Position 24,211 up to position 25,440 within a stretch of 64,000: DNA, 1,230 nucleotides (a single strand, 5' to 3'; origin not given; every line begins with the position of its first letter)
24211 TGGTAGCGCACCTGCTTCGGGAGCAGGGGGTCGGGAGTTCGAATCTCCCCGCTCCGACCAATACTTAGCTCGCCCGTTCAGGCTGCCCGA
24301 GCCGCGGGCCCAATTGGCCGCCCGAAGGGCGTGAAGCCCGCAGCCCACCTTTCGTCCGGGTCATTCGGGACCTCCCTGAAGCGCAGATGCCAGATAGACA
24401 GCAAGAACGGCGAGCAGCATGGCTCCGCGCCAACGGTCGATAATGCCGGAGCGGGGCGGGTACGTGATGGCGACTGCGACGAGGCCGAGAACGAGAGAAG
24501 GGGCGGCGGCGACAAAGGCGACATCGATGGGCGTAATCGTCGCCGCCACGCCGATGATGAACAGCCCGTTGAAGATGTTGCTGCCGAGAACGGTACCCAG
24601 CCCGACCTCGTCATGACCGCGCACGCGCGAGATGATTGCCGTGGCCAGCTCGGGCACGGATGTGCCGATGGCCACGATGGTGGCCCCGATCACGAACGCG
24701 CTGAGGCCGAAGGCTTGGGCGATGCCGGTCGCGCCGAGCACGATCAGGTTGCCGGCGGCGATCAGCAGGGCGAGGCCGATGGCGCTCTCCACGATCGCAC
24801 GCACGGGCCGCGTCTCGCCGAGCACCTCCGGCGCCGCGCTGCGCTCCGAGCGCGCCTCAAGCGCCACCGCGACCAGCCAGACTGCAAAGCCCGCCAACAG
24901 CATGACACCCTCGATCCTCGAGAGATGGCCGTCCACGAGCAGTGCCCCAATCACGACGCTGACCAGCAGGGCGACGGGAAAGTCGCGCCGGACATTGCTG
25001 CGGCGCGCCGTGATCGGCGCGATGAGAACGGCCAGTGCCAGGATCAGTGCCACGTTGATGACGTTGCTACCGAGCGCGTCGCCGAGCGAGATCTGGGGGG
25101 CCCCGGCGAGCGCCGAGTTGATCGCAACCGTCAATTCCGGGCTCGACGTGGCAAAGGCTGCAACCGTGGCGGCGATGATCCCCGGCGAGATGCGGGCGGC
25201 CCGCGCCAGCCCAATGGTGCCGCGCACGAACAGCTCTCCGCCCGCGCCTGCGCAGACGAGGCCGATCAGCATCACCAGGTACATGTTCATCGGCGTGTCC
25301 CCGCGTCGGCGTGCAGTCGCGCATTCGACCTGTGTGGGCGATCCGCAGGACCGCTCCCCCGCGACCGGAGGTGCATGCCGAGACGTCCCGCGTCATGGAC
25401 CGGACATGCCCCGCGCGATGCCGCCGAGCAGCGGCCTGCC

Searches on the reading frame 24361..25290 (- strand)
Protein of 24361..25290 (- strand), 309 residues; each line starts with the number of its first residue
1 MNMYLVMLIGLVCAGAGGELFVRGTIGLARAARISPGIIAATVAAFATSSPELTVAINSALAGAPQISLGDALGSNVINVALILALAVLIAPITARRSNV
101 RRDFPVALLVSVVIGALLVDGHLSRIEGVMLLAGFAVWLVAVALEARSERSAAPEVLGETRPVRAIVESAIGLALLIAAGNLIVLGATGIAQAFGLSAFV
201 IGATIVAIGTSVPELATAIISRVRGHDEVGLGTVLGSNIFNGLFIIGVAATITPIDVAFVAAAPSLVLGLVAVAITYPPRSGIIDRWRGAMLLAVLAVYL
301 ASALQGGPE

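Call 88: search_protein_families(library=pfam, proteins=[window:24361-25290:-], max_evalue=0.001)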
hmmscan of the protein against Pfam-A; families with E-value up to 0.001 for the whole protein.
window:24361-25290:- (309 aa): 1 family
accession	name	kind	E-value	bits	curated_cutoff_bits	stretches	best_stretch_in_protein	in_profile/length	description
PF01699.29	Na_Ca_ex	-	3.2e-49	167.2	24.9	2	4-142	3-149/151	Sodium/calcium exchanger protein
